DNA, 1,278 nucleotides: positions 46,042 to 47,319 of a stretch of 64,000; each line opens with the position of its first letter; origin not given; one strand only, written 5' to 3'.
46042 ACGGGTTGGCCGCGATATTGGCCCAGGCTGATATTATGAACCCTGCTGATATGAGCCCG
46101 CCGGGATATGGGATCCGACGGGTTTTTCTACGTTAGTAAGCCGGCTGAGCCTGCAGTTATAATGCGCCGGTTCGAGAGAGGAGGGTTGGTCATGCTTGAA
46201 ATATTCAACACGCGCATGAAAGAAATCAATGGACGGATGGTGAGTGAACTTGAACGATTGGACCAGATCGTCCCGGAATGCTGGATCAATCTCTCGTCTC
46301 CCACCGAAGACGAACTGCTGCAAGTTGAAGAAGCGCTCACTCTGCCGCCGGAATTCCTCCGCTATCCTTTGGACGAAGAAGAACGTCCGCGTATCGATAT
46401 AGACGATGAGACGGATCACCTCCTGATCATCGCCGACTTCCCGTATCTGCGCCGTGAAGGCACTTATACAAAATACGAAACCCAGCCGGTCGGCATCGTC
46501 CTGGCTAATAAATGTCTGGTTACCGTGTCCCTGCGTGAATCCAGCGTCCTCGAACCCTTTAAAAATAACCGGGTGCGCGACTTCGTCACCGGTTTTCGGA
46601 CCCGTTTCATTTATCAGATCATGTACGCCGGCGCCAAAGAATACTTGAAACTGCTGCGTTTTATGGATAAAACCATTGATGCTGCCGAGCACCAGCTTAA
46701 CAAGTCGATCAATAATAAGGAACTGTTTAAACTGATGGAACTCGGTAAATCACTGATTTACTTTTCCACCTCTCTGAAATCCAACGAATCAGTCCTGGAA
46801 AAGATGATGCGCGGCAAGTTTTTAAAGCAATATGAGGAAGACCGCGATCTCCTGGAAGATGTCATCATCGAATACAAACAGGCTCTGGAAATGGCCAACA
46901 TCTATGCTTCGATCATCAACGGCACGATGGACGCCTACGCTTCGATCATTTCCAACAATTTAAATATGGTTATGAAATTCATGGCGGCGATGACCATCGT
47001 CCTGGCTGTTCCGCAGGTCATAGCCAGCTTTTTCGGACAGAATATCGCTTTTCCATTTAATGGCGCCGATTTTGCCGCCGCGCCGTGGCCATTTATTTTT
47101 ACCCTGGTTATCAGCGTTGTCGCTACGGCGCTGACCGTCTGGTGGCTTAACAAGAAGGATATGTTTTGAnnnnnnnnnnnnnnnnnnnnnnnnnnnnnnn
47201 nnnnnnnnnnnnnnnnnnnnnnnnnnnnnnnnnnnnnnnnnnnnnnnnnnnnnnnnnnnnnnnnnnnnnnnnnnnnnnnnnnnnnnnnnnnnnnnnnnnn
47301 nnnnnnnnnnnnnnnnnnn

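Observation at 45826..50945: M-box Mg2+ riboswitch inside the glycan locus heads an operon joining CorA to a Wzx flippase and three glycosyltransferases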

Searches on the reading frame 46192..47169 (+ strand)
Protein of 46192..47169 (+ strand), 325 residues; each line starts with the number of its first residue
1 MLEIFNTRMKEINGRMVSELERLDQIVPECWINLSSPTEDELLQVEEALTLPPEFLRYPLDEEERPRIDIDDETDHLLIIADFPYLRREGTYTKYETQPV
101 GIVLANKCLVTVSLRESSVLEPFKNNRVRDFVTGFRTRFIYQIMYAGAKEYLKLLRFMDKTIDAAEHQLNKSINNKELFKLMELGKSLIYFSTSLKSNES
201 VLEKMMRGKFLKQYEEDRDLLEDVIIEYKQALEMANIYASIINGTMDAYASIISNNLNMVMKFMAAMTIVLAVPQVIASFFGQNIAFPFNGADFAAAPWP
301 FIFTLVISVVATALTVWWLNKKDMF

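Call 4: search_protein_families(library=pfam, proteins=[window:46192-47169:+])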
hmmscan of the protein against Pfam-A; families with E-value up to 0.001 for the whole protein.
window:46192-47169:+ (325 aa): 1 family
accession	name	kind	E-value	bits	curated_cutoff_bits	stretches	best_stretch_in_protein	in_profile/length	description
PF01544.23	CorA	-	1.3e-51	176.1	27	1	30-321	5-292/292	CorA-like Mg2+ transporter protein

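Call 6: find_encoding_contigs(protein=window:46192-47169:+, flank=10000, max_places=10)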
Protein window:46192-47169:+ (325 aa): no gene with exactly this product is on record in the collection.

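Call 8: find_homologous_proteins(query=window:46192-47169:+)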
Query window:46192-47169:+ (325 aa): 6762 proteins with E <= 0.001 among 8000 candidates; the best 120 are listed.
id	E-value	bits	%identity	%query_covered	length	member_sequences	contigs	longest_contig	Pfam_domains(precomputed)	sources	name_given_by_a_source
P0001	4.4e-211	717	100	100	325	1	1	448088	PF01544.24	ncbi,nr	ncbi:MAG: magnesium transporter CorA family protein [Clostridiaceae bacterium]|nr:magnesium transpor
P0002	2.3e-181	620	84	100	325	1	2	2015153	PF01544.24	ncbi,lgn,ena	-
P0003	1.1e-180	618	83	100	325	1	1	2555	PF01544.24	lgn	-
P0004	3.9e-180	616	86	100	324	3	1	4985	PF01544.24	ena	-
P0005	2.0e-176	604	82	100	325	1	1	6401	PF01544.24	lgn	-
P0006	9.3e-175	598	81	100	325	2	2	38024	PF01544.24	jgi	-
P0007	9.5e-175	598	81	100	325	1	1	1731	PF01544.24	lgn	-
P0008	9.9e-175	598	81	100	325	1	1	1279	PF01544.24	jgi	-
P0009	1.0e-174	598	81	100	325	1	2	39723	PF01544.24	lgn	-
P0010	1.5e-174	597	80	100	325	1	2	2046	PF01544.24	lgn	-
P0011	3.3e-174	596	81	100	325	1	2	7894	PF01544.24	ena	-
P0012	1.1e-173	595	80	100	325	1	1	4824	PF01544.24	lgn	-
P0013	1.1e-172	591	80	100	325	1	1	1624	PF01544.24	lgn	-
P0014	1.3e-172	591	79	100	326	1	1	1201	PF01544.24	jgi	jgi:magnesium transporter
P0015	2.7e-172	590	81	100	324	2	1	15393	PF01544.24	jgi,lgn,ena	-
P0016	2.7e-171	587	80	100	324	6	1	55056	PF01544.24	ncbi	-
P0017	4.1e-171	586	80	100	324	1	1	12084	PF01544.24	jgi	jgi:magnesium transporter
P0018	1.1e-170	585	80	100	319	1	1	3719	PF01544.24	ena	-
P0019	1.3e-170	585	81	98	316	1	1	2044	PF01544.24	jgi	-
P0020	1.3e-170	584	80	100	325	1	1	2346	PF01544.24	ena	-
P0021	3.7e-170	583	79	100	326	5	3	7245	PF01544.24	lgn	-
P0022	4.4e-170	583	79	100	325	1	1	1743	PF01544.24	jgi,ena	-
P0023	1.1e-169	581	79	100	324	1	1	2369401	PF01544.24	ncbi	-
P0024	1.5e-169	581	78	100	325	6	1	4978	PF01544.24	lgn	-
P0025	1.8e-169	581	79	100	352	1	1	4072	PF01544.24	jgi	jgi:magnesium transporter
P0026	5.5e-169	579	78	100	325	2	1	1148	PF01544.24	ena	-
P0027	7.1e-169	579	78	100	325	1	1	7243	PF01544.24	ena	-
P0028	1.9e-168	577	78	100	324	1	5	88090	PF01544.24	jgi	jgi:magnesium transporter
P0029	2.6e-166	570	78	100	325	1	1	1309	PF01544.24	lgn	-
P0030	5.9e-166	569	77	100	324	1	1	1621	PF01544.24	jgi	jgi:magnesium transporter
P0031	6.1e-166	569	78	100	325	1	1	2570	PF01544.24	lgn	-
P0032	6.4e-165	566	75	100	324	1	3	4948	PF01544.24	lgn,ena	-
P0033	8.0e-165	565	75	100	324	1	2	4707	PF01544.24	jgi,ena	-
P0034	2.4e-164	564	75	100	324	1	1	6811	PF01544.24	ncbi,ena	-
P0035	3.2e-164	564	78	100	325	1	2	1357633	PF01544.24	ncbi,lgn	-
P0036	3.3e-164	563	77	100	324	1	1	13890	PF01544.24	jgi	jgi:magnesium transporter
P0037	4.1e-164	563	76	100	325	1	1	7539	PF01544.24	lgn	-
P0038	5.4e-164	563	75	100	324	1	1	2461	PF01544.24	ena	-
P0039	7.6e-163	559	76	100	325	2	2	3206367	PF01544.24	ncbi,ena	-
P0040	1.6e-162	558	76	100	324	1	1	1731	PF01544.24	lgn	-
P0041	4.7e-162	556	76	100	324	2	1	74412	PF01544.24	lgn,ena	-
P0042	6.9e-162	556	76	100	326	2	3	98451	PF01544.24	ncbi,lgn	-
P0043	1.7e-161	555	76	100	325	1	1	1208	PF01544.24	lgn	-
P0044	4.2e-161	553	75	100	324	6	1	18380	PF01544.24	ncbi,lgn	-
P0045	1.2e-160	552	75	98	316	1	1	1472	PF01544.24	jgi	jgi:magnesium transporter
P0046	2.6e-160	551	75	100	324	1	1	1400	PF01544.24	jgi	-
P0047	1.2e-159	548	75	100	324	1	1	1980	PF01544.24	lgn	-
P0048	1.6e-159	548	74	100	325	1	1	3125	PF01544.24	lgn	-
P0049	2.5e-159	547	74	100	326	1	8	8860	PF01544.24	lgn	-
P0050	1.1e-158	545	73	100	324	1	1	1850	PF01544.24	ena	-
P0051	2.2e-158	544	72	100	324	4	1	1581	PF01544.24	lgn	-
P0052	3.1e-158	544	73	100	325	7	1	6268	PF01544.24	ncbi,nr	ncbi:MAG: magnesium transporter CorA family protein [Clostridiaceae bacterium]|nr:magnesium transpor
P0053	2.7e-157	541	74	100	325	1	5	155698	PF01544.24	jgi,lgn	jgi:magnesium transporter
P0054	2.0e-154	531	73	100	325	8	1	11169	PF01544.24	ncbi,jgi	jgi:magnesium transporter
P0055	8.1e-154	529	73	100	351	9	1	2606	PF01544.24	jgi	jgi:magnesium transporter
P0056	3.0e-153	527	73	100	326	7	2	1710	PF01544.24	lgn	-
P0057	4.0e-153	527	71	100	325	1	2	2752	PF01544.24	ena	-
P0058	4.4e-153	527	73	100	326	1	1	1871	PF01544.24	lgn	-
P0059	5.4e-153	527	71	100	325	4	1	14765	PF01544.24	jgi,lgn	jgi:magnesium transporter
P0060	1.6e-152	525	73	100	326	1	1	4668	PF01544.24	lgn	-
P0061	1.6e-152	525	72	100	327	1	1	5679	PF01544.24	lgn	-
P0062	3.2e-152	524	72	100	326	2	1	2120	PF01544.24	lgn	-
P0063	1.2e-151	522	72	100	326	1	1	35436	PF01544.24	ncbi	ncbi:MAG: magnesium transporter CorA family protein [Saccharofermentanales bacterium]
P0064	3.0e-151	521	70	100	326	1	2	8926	PF01544.24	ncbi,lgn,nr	ncbi:MAG: magnesium transporter CorA family protein [Eubacteriales bacterium]|nr:magnesium transport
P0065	4.6e-151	520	72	100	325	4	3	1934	PF01544.24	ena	-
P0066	5.2e-151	520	70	100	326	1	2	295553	PF01544.24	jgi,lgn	-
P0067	7.2e-151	520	72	100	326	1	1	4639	PF01544.24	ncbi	-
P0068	4.5e-150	517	70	100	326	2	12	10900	PF01544.24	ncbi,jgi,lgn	-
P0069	9.9e-150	516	70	100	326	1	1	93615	PF01544.24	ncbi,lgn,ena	-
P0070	9.9e-150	516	70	100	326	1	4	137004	PF01544.24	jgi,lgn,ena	-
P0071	1.4e-149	515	69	100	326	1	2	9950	PF01544.24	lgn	-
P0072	2.3e-149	515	70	100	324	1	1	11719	PF01544.24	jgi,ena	-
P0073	2.3e-149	515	70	100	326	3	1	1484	PF01544.24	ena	-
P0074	4.8e-149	514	69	100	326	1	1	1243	PF01544.24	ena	-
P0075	8.8e-149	513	69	100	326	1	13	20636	PF01544.24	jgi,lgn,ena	-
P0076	8.8e-149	513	69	100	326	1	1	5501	PF01544.24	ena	-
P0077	1.2e-148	512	69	100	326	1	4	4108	PF01544.24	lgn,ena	-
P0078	1.2e-148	512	69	100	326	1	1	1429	PF01544.24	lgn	-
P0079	1.6e-148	512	70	100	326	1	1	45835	PF01544.24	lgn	-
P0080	2.1e-148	512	70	100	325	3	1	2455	PF01544.24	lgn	-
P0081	2.1e-148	512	69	100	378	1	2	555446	PF01544.24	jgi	jgi:magnesium transporter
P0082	3.4e-148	511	69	100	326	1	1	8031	PF01544.24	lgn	-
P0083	1.4e-147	509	69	100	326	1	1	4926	PF01544.24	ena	-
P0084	1.3e-146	506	68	100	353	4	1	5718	PF01544.24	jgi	jgi:magnesium transporter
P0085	5.9e-146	504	73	95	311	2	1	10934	PF01544.24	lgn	-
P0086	3.0e-144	498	68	100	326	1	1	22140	PF01544.24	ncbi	-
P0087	4.5e-144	497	68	100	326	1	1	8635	PF01544.24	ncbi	ncbi:MAG: magnesium transporter CorA family protein [Saccharofermentanales bacterium]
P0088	2.5e-143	495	68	100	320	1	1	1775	PF01544.24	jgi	jgi:magnesium transporter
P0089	2.4e-142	492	68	100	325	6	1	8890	PF01544.24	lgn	-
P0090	2.8e-142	491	67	100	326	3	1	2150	PF01544.24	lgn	-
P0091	5.3e-140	484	67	100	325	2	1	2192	PF01544.24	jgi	jgi:magnesium transporter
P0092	6.0e-139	481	66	100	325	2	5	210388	PF01544.24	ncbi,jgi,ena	-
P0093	1.1e-138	480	68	100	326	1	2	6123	PF01544.24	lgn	-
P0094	3.6e-138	478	67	100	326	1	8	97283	PF01544.24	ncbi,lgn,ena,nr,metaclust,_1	ncbi:MAG: magnesium transporter CorA family protein [Eubacteriales bacterium]|nr:magnesium transport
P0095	4.3e-138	478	69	96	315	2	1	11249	PF01544.24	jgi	jgi:magnesium transporter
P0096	6.8e-138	477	66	100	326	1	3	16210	PF01544.24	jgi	-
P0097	2.3e-137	475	67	100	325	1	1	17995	PF01544.24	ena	-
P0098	4.4e-136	471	64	100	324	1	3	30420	PF01544.24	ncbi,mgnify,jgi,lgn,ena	mgnify:CR=1 FL=1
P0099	4.1e-134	465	87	74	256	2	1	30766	PF01544.24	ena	-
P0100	6.8e-130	451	63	99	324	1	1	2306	PF01544.24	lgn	-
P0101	7.2e-130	451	62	100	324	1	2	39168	PF01544.24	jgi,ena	-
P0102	2.8e-129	449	62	100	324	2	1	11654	PF01544.24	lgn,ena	-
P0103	6.8e-129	448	62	100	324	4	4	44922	PF01544.24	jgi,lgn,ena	-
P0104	1.4e-128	446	62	100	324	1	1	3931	PF01544.24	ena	-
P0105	3.3e-128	445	61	100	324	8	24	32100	PF01544.24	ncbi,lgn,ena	-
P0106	9.0e-128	444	62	100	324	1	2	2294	PF01544.24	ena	-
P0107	1.2e-127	443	62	100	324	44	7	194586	PF01544.24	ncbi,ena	-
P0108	1.3e-127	443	62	100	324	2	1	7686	PF01544.24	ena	-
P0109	1.6e-127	443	62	100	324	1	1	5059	PF01544.24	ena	-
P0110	5.2e-127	441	62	100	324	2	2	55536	PF01544.24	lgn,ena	-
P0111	1.5e-125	437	60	100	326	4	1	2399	PF01544.24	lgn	-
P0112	6.8e-125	434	61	100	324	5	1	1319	PF01544.24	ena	-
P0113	6.4e-124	431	59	100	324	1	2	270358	PF01544.24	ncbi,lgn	-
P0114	9.8e-124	431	60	100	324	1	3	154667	PF01544.24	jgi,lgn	-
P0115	1.3e-123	430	61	100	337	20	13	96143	PF01544.24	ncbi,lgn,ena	-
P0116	9.5e-123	427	60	100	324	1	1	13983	PF01544.24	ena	-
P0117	1.3e-122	427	58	100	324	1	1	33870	PF01544.24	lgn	-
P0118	5.2e-122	425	61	100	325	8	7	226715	PF01544.24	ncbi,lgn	-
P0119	9.9e-122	424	59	100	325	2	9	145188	PF01544.24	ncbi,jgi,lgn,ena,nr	ncbi:MAG TPA: magnesium transporter CorA family protein [Bacillota bacterium]|nr:magnesium transport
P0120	9.9e-122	424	59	100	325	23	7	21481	PF01544.24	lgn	-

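Call 11: find_encoding_contigs(protein=P0001, flank=10000, max_places=3)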
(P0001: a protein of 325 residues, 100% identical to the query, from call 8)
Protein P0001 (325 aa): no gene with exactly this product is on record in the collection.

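Call 12: find_related_loci(query=A1, collection=genome_contigs, flank=10000)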
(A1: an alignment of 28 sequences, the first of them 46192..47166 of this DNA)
Query A1 (325 aa) in genome_contigs; peptide patterns used: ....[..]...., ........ (x = any residue, [..] = any of these).
219 stretches matched a pattern; 182 encode a relative of the query (tblastn E <= 1e-3); the best 80 are kept; 80 distinct loci.
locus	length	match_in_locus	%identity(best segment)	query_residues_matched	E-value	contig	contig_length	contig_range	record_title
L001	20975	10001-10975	84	1-325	0e+0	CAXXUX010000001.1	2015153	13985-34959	MAG: uncultured Saccharofermentans sp. isolate 009b34df-6986-4c74-874c-2c53a54848ac genome assembly, contig: contig_1, w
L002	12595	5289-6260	81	1-325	0e+0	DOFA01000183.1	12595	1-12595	MAG TPA_asm: Clostridiales bacterium isolate UBA11385 contig_41349, whole genome shotgun sequence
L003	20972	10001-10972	79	1-325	5e-178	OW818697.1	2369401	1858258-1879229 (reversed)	metagenome genome assembly, chromosome: 1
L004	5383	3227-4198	78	1-325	3e-180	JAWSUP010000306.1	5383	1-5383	MAG: Bacillota bacterium isolate B4G8CH4-14 NODE_2655_length_5383_cov_4.372372, whole genome shotgun sequence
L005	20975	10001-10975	76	1-325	1e-172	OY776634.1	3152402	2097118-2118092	MAG: uncultured Saccharofermentans sp. isolate 458ea057-a119-4e25-ad7c-619b59e424da genome assembly, chromosome: 1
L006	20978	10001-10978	76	1-325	6e-172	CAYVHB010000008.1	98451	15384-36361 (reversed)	MAG TPA_asm: uncultured Oscillospiraceae bacterium isolate SRP263991_co4_306 genome assembly, contig: NODE_122_length_98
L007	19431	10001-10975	74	1-325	2e-169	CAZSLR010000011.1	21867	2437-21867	MAG TPA_asm: uncultured Oscillospiraceae bacterium isolate binchicken_co168_219 genome assembly, contig: NODE_4258_lengt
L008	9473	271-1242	74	1-325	1e-168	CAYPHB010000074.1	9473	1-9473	MAG TPA_asm: uncultured Oscillospiraceae bacterium isolate SRP294416_co3_821 genome assembly, contig: NODE_15354_length_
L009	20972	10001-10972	75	1-325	3e-168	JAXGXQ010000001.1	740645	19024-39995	MAG: Clostridia bacterium isolate AnMBR.bin494 bin494_1, whole genome shotgun sequence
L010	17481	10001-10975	74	1-325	3e-168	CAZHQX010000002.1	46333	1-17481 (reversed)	MAG TPA_asm: uncultured Oscillospiraceae bacterium isolate SRP274231_co1_30 genome assembly, contig: NODE_386_length_463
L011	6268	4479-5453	73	1-325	6e-169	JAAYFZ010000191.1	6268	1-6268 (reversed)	MAG: Clostridiaceae bacterium isolate AS09scLD_136 162436_AS09, whole genome shotgun sequence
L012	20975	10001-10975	78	1-325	5e-168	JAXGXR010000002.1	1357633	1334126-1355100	MAG: Clostridia bacterium isolate AnMBR.bin495 bin495_2, whole genome shotgun sequence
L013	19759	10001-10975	74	1-325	5e-166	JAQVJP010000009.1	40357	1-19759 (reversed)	MAG: Eubacteriales bacterium isolate STE_66 NODE_1764_length_40357_cov_10.514119_Sandtown_E, whole genome shotgun sequen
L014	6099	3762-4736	73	1-325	2e-165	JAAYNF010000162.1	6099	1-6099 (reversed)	MAG: Clostridiaceae bacterium isolate AS21ysBPME_118 252505_AS21, whole genome shotgun sequence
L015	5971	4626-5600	73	1-324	2e-162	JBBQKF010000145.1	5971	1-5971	MAG: Saccharofermentanales bacterium isolate Co_metawrap_631 Cmw_631_k141_4792322_length_5971_cov_15.4991, whole genome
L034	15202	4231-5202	61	1-325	8e-137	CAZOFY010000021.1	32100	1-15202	MAG TPA_asm: uncultured Mageeibacillus sp. isolate SRP192927_co2_642 genome assembly, contig: NODE_1743_length_32100_cov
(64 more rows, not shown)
